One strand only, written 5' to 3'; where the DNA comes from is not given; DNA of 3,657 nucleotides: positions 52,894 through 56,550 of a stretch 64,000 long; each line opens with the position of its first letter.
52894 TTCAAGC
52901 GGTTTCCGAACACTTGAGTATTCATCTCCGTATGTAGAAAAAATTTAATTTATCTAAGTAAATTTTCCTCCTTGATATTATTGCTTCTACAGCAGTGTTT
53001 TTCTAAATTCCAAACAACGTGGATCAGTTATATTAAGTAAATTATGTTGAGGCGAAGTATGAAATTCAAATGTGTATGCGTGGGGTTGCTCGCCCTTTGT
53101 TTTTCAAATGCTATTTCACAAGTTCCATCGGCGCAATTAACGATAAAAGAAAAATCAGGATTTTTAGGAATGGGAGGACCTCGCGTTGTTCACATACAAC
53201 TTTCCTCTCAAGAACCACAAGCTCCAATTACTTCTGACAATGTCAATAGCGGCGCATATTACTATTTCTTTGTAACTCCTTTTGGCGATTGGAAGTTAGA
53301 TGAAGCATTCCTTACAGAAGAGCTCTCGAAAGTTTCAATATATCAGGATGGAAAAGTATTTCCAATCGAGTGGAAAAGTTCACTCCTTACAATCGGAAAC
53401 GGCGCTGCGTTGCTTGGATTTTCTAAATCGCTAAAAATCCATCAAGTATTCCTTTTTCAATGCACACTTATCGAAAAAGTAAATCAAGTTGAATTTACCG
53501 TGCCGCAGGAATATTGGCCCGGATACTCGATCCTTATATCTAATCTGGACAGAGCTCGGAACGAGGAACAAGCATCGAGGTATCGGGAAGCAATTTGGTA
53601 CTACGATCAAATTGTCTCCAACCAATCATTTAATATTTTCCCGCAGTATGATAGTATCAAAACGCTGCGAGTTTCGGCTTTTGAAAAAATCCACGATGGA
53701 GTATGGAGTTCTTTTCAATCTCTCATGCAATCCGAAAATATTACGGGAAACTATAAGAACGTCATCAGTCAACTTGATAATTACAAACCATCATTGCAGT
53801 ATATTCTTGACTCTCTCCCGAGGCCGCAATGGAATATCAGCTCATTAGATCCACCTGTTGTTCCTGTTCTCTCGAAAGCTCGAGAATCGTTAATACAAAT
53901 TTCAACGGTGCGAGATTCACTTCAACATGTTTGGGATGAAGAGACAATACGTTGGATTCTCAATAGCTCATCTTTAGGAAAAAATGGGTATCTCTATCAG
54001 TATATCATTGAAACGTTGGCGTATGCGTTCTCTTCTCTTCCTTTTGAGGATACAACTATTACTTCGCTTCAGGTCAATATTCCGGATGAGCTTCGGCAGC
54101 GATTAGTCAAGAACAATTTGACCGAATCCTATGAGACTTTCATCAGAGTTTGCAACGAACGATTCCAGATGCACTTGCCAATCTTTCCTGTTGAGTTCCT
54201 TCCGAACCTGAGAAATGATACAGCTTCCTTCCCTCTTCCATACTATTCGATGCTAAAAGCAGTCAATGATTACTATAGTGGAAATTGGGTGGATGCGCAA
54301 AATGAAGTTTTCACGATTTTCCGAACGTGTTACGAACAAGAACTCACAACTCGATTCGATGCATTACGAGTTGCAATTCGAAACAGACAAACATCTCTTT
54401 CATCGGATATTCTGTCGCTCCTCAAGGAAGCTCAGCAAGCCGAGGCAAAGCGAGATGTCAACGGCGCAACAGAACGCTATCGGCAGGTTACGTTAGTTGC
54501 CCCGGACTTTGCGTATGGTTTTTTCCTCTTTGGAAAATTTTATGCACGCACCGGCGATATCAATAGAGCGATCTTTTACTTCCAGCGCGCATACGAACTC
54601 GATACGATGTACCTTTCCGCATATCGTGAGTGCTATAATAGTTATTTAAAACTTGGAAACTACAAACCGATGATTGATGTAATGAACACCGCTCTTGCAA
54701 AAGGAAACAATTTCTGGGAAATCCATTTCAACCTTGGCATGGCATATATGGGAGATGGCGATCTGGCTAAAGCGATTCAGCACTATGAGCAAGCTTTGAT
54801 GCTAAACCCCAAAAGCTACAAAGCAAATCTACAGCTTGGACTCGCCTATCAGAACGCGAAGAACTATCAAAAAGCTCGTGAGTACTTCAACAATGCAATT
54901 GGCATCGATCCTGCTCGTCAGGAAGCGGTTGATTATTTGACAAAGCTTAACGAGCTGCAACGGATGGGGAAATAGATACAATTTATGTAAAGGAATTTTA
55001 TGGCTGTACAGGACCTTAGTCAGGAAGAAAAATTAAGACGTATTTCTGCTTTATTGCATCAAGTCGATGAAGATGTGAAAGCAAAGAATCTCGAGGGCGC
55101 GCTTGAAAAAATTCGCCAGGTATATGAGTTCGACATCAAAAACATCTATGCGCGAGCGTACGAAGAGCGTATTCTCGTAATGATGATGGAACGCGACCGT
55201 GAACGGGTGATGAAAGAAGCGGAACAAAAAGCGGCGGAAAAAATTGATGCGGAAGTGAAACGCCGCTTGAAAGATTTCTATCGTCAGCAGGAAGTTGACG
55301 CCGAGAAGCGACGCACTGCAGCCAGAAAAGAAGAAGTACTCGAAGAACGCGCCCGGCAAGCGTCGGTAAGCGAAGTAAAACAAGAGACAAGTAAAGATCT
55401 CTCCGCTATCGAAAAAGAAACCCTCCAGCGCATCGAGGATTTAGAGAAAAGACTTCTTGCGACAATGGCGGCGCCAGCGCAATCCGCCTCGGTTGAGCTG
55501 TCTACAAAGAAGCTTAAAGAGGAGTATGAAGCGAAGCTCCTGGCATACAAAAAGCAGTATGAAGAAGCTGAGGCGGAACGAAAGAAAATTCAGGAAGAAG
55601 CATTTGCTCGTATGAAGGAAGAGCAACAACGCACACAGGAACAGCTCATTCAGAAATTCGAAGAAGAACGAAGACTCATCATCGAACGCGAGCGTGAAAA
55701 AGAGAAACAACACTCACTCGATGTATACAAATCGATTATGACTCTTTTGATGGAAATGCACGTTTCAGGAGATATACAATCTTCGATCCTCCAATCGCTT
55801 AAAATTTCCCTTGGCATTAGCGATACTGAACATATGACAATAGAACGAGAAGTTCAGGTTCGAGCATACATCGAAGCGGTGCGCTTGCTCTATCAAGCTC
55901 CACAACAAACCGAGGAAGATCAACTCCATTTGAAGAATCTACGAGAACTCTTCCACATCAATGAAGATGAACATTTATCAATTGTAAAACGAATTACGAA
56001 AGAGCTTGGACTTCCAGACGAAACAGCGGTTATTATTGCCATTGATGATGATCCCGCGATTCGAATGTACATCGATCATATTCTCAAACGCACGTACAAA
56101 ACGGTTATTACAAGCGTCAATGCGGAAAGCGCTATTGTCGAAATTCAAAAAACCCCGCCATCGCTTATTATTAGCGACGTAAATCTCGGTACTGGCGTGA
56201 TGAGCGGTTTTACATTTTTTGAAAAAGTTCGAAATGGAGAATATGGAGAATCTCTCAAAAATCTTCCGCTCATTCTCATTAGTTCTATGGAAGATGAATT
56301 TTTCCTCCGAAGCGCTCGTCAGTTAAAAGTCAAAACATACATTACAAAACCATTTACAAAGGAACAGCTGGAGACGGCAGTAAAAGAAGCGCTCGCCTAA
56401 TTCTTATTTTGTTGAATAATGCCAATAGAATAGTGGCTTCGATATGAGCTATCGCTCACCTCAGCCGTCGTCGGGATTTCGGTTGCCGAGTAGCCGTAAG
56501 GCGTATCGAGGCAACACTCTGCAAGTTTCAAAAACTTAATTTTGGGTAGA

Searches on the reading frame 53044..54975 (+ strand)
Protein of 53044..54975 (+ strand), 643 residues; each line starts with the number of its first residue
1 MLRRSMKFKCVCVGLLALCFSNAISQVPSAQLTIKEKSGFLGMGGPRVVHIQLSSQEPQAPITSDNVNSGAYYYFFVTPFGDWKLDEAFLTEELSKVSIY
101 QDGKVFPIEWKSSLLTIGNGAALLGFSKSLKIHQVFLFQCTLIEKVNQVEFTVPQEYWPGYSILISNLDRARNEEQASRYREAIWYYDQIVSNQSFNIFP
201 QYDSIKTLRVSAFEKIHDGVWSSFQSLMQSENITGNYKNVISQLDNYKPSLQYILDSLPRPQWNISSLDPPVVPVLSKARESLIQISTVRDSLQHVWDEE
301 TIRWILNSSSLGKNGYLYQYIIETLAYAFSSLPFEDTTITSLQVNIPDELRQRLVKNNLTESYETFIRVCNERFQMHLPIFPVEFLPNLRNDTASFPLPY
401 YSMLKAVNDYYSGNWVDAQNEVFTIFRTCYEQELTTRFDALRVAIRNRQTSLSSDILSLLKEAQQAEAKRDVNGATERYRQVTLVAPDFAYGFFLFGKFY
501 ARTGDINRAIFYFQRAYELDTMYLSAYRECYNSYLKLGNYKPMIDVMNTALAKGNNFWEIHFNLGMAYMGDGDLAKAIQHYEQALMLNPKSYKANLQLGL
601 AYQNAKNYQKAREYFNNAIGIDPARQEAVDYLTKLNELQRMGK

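Call 48: search_protein_families(library=pfam, proteins=[window:53044-54975:+], max_evalue=0.001)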
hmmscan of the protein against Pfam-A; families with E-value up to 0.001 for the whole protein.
window:53044-54975:+ (643 aa): 15 families
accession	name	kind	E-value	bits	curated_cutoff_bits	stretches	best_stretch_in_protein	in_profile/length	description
PF13181.12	TPR_8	-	8e-20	69.7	25.7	2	559-590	2-33/34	Tetratricopeptide repeat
PF07719.23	TPR_2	-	5.6e-18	63.9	27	2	559-590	2-33/34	Tetratricopeptide repeat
PF00515.34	TPR_1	-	4.2e-17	61.6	27.8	2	559-590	2-33/34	Tetratricopeptide repeat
PF13428.12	TPR_14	-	1.5e-13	50.4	23.5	0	559-599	2-42/44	Tetratricopeptide repeat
PF13432.12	TPR_16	-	1.5e-12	48.1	32.7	1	563-624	2-63/65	Tetratricopeptide repeat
PF14559.12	TPR_19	-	5.9e-11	43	25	1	569-627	2-59/68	Tetratricopeptide repeat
PF13431.12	TPR_17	-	2.3e-10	40.3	24.4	0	580-613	1-34/34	Tetratricopeptide repeat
PF13414.12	TPR_11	-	3.2e-10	40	26.8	1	568-604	4-40/42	TPR repeat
PF13371.12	TPR_9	-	2.7e-09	37.4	35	1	567-628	4-65/73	Tetratricopeptide repeat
PF13424.12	TPR_12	-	1.2e-08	35.5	30.1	0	562-585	7-30/77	Tetratricopeptide repeat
PF24575.1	TPR_Slam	-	1.3e-07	32.4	35.2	1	560-615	49-104/104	Surface lipoprotein assembly modifier, N-terminal TPR repeats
PF13176.12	TPR_7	-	1.6e-07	31.3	27.9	0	562-589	3-32/36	Tetratricopeptide repeat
PF13174.12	TPR_6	-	5.9e-06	27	26.3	0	594-619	2-27/33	Tetratricopeptide repeat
PF12895.13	ANAPC3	-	2e-05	25.2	27.2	0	574-622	5-52/82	Anaphase-promoting complex, cyclosome, subunit 3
PF23914.1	TPR_CcmH_CycH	-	0.0009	19.6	42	0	564-630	56-125/158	Cytochrome c-type biogenesis protein H TPR domain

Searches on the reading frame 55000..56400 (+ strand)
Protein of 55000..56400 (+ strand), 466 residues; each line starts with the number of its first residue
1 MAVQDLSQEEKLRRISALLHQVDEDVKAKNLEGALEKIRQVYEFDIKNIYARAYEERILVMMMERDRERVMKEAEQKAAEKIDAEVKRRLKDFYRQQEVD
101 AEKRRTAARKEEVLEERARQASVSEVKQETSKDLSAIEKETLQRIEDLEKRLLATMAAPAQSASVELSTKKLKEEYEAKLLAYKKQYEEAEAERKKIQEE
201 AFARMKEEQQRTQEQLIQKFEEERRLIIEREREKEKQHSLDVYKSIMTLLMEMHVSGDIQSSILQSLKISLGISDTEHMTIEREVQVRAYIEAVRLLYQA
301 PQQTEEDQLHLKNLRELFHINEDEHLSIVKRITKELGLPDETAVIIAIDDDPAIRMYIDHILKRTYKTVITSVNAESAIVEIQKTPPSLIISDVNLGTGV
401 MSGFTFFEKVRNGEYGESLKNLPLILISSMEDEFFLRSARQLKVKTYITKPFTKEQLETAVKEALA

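Call 48: search_protein_families(library=pfam, proteins=[window:55000-56400:+], max_evalue=0.001)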
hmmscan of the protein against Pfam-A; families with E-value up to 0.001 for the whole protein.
window:55000-56400:+ (466 aa): 1 family
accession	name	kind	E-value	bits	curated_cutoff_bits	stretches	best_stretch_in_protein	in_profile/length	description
PF00072.30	Response_reg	-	3.2e-16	59.9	30.2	1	345-462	1-111/111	Response regulator receiver domain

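Call 65: search_protein_families(library=pfam, proteins=[window:55000-56400:+], max_evalue=0.01)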
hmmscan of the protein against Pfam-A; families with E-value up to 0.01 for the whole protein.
window:55000-56400:+ (466 aa): 1 family
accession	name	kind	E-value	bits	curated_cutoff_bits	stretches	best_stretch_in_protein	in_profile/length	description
PF00072.30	Response_reg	-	3.2e-16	59.9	30.2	1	345-462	1-111/111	Response regulator receiver domain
